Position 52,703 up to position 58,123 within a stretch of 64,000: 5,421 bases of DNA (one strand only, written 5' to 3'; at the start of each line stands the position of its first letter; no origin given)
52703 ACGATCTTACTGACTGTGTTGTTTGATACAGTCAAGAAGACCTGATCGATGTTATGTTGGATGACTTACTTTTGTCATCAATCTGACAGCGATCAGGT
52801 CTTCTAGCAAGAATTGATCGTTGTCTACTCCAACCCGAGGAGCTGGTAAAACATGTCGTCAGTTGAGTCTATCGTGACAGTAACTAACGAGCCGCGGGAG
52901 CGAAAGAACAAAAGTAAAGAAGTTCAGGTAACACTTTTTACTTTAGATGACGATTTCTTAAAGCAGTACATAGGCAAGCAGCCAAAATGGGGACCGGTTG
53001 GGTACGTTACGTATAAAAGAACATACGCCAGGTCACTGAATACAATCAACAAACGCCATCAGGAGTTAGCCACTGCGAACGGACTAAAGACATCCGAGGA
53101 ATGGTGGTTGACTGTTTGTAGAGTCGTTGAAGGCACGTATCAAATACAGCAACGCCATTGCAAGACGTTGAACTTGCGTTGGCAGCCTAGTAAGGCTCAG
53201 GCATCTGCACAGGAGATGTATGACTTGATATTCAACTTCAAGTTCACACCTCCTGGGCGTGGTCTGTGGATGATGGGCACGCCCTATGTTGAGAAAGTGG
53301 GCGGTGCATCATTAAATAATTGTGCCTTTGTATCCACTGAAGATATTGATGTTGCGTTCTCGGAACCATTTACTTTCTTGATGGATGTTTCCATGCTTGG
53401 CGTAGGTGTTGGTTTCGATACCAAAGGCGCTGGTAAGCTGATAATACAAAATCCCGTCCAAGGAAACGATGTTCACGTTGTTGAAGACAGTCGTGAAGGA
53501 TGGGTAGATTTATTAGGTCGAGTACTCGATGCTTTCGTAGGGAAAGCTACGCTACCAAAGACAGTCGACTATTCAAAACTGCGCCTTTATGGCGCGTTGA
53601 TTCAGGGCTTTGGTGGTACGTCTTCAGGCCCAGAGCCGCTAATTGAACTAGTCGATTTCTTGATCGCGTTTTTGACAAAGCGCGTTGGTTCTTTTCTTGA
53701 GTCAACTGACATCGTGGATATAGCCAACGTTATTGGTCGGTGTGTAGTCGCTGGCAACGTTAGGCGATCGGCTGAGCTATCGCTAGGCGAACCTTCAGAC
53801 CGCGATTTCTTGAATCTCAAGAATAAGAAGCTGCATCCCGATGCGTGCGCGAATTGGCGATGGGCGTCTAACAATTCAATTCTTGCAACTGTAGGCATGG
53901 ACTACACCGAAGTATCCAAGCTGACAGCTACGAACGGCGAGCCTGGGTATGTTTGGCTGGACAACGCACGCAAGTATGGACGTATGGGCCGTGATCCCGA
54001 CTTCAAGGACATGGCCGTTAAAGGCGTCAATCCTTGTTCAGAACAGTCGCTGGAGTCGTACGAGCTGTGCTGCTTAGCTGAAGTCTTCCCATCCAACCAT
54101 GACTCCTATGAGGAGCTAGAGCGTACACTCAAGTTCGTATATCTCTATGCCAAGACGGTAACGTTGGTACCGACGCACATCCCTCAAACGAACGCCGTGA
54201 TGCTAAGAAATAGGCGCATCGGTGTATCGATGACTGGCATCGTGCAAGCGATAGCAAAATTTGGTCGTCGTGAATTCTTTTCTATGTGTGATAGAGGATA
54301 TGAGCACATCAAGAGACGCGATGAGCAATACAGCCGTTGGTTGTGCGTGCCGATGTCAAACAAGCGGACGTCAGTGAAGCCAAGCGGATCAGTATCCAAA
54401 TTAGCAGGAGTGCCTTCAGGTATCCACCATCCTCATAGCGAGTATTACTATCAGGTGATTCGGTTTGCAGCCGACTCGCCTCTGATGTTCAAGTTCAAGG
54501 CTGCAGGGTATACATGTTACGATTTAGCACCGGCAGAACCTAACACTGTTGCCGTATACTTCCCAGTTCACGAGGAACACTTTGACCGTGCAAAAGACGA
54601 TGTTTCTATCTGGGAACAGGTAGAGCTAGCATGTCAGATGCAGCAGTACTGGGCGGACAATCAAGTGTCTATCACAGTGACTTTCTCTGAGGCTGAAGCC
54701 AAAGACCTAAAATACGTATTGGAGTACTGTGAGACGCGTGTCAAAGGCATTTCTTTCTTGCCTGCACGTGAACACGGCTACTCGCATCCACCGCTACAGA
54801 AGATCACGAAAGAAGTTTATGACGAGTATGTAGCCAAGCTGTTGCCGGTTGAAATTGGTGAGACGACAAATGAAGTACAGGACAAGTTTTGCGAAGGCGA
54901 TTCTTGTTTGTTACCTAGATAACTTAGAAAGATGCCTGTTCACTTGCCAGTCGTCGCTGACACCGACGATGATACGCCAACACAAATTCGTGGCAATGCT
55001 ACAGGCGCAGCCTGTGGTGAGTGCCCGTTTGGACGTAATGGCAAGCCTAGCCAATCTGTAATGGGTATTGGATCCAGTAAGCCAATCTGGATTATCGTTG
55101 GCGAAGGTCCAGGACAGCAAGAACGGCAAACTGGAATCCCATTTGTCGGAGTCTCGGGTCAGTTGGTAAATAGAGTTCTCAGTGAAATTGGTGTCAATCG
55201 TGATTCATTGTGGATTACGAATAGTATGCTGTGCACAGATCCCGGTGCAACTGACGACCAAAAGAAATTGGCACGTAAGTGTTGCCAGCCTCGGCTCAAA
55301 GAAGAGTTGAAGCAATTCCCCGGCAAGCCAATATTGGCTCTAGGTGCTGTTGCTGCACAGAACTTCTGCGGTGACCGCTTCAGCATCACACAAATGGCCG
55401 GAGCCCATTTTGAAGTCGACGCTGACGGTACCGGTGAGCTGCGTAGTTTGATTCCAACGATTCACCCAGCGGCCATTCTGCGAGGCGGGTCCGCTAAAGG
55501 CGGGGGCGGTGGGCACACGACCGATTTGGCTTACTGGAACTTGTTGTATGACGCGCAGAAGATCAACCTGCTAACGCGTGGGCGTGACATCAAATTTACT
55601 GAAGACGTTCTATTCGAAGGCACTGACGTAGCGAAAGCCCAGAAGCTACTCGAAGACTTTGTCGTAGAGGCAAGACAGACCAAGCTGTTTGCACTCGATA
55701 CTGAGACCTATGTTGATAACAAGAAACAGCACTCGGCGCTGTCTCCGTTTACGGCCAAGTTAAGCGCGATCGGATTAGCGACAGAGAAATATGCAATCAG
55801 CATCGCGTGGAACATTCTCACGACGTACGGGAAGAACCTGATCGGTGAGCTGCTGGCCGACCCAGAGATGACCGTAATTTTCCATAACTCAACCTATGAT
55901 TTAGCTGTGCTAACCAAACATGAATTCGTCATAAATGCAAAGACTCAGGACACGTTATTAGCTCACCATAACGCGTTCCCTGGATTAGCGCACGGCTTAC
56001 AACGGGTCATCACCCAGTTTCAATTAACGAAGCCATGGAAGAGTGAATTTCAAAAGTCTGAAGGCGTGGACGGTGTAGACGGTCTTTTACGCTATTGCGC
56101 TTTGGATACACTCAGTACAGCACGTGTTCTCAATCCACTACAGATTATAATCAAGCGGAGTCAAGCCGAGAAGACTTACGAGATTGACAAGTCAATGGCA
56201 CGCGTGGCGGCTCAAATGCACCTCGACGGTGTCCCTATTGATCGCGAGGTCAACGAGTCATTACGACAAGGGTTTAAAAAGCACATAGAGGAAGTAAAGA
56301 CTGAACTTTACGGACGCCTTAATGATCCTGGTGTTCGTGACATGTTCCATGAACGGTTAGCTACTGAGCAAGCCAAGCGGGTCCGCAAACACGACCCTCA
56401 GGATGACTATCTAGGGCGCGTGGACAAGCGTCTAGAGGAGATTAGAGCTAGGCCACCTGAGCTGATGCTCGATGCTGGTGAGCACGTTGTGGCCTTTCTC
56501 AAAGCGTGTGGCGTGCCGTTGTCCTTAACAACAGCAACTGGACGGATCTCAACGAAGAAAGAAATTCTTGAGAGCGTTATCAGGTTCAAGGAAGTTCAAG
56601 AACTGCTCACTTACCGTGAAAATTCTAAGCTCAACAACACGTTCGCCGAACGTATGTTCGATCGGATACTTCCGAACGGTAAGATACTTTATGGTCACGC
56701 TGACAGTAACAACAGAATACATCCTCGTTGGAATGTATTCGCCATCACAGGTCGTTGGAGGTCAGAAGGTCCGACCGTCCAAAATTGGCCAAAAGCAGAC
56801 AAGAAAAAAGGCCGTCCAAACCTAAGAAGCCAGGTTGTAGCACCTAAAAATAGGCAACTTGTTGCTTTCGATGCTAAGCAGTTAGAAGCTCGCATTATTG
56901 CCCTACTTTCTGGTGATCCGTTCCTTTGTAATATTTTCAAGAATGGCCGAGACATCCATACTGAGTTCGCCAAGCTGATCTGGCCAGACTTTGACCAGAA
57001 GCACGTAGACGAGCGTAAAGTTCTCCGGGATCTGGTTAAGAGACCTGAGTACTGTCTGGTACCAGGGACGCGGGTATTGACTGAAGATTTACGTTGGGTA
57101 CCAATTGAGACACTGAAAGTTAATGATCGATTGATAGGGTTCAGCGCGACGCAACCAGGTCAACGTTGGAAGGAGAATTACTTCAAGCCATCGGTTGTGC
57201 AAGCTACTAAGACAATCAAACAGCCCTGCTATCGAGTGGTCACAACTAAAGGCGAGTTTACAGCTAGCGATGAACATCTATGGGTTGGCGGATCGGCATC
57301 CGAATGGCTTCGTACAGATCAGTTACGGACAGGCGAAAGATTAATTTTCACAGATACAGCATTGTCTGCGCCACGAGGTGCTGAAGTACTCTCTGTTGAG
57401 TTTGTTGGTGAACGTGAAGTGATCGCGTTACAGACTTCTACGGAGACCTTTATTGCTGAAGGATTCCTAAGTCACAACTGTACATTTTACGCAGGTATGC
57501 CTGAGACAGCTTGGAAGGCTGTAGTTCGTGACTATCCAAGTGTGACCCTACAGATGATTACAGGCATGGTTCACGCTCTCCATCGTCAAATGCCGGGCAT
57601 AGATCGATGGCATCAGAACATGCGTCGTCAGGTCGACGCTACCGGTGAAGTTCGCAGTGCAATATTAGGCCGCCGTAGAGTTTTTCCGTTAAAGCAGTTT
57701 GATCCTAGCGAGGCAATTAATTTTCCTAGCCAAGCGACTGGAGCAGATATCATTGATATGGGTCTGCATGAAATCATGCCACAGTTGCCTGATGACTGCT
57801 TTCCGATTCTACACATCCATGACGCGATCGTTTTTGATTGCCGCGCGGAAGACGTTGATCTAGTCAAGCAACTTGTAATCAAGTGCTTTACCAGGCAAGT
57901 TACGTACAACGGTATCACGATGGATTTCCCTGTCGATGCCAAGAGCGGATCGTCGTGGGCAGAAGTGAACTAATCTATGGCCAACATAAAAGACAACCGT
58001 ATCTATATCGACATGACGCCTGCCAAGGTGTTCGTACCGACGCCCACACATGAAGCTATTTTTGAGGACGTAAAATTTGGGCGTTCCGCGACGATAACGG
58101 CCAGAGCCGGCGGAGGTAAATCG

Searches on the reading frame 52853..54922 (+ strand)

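Call 16: search_protein_families(library=phrogs, proteins=[window:52853-54922:+], max_evalue=0.00001)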
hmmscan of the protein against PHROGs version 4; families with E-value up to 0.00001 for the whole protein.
window:52853-54922:+ (689 aa): 2 families
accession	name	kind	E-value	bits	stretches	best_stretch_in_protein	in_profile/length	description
phrog_367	-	DNA, RNA and nucleotide metabolism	3.2e-126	423.2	1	30-686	15-695/701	ribonucleotide reductase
phrog_84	-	DNA, RNA and nucleotide metabolism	6.3e-08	32.2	0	354-469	452-574/975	ribonucleoside-diphosphate reductase large subunit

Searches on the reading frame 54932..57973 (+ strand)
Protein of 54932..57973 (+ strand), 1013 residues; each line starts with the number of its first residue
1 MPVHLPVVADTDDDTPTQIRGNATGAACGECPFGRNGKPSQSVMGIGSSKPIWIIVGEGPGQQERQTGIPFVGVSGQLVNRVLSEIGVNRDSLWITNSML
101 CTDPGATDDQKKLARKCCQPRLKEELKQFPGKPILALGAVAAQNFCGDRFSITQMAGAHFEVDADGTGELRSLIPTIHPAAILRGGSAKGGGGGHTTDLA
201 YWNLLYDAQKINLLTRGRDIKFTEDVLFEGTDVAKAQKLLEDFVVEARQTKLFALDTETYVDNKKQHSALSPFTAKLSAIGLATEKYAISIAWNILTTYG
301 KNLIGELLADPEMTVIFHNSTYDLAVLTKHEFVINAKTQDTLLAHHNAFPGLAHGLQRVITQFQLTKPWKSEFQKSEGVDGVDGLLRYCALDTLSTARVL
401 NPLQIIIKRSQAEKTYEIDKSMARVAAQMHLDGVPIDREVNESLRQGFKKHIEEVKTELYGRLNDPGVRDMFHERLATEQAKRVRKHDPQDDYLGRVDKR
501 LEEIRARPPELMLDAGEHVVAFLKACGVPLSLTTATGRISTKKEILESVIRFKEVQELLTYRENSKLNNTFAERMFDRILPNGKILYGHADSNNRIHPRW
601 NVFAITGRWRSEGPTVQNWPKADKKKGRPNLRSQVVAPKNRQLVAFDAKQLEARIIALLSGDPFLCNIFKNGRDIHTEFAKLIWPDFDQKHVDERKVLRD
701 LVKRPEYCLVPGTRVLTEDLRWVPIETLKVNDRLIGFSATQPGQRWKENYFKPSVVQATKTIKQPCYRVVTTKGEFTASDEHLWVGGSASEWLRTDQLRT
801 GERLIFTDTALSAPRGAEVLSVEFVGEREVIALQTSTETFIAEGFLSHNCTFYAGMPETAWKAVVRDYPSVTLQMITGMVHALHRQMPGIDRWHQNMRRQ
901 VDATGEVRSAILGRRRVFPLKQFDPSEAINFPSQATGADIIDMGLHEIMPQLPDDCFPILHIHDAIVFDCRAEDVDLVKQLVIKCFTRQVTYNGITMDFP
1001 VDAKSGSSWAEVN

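Call 16: search_protein_families(library=phrogs, proteins=[window:54932-57973:+], max_evalue=0.00001)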
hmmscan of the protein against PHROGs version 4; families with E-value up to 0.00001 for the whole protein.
window:54932-57973:+ (1013 aa): 6 families
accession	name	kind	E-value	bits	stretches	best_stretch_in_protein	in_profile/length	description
phrog_17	-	DNA, RNA and nucleotide metabolism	2.2e-69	235.7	2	113-709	549-1072/1445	DNA polymerase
phrog_2573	-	DNA, RNA and nucleotide metabolism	2.7e-17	63.9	2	883-994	123-253/336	DNA polymerase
phrog_23226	-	DNA, RNA and nucleotide metabolism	2.6e-08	33.8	1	559-678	255-376/611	DNA polymerase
phrog_10285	-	DNA, RNA and nucleotide metabolism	4.7e-08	33.5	0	613-703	29-116/321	DNA polymerase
phrog_5995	-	DNA, RNA and nucleotide metabolism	6.8e-08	33.3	1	871-1005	19-171/236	DNA polymerase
phrog_12241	-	DNA, RNA and nucleotide metabolism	1.2e-07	32.1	1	312-620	195-494/502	DNA polymerase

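Call 17: search_dna_similar(query=window:54932-57973:+, collection=phages, mode=protein, max_rows=25)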
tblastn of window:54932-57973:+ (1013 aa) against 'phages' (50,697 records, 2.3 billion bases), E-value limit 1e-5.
Records with a match: 439; places in all: 439; records where one place covers at least 80% of the query: 0.
Best place of each record, by identity: <60% 439.
By first word of the organism name: Mycobacterium 130; Pseudomonas 75; Vibrio 51; Bacillus 34; Bacteriophage 29; Enterococcus 23; Listeria 15; Streptomyces 10; Caudoviricetes 5; Alteromonas 5; and 33 more.
By host as written in the record: Mycobacterium smegmatis mc2 155 99; - 57; Pseudomonas aeruginosa 28; Vibrio parahaemolyticus 15; Mycobacterium smegmatis mc#155 15; Pseudomonas aeruginosa PAO1 11; Pseudomonas aeruginosa ATCC 27853 9; Enterococcus faecalis 9; and 119 more.
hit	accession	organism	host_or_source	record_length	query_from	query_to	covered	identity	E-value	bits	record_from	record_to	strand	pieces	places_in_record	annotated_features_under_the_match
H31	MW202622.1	Bacteriophage sp.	Manatee Spring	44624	18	737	57%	29.1%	4e-21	171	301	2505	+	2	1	DNA polymerase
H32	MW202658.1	Bacteriophage sp.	Manatee Spring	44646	18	737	57%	29.1%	4e-21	171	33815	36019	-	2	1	DNA polymerase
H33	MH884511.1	Exiguobacterium phage vB_EalM-132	Exiguobacterium alkaliphilum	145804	43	768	72%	22.6%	1e-10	72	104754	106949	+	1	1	polA_1: DNA polymerase I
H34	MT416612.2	Bacillus phage YungSlug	Bacillus thuringiensis kurstaki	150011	28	680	64%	23.3%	1e-21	107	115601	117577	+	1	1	DNA polymerase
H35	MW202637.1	Caudoviricetes sp.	Manatee Spring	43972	234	1012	59%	25.0%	6e-13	151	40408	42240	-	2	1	DNA polymerase | polB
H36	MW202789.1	Caudoviricetes sp.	Manatee Spring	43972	234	1012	59%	25.0%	6e-13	151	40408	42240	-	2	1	DNA polymerase | polB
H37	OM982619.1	Pseudomonas phage Almagne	Pseudomonas syringae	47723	27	676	64%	22.4%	2e-17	94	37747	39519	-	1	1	DNA polymerase | dCMP deaminase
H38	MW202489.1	Bacteriophage sp.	Manatee Spring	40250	27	681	65%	21.9%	2e-17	94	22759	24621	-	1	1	DNA polymerase | hypothetical protein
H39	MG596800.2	Pseudomonas phage PMBT14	Pseudomonas fluorescens ATCC 13525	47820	27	676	64%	21.1%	3e-16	91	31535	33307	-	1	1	DNA polymerase I | dCMP deaminase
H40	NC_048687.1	Pseudomonas phage PMBT14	Pseudomonas fluorescens ATCC 13525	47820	27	676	64%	21.1%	3e-16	91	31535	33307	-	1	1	DNA polymerase I | dCMP deaminase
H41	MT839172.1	Bacteriophage sp.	human fecal samples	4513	207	716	50%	24.2%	2e-12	78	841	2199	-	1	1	record has no annotation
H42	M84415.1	Bacillus phage SPO1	-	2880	151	721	56%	21.6%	1e-6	59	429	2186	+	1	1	gene 31: DNA polymerase | gene 31: Corrected sequence present in GenBank Accession Number M37686. ... | gene 31: exon junction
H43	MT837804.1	Bacteriophage sp.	human fecal samples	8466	231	696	46%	25.4%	1e-12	78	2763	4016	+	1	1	record has no annotation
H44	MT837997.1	Bacteriophage sp.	human fecal samples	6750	252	684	43%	26.7%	2e-14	85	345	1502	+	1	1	record has no annotation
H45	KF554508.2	Bacillus phage CP-51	Bacillus cereus HER1399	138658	275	764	48%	23.4%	2e-8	65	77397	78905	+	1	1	putative dna polymerase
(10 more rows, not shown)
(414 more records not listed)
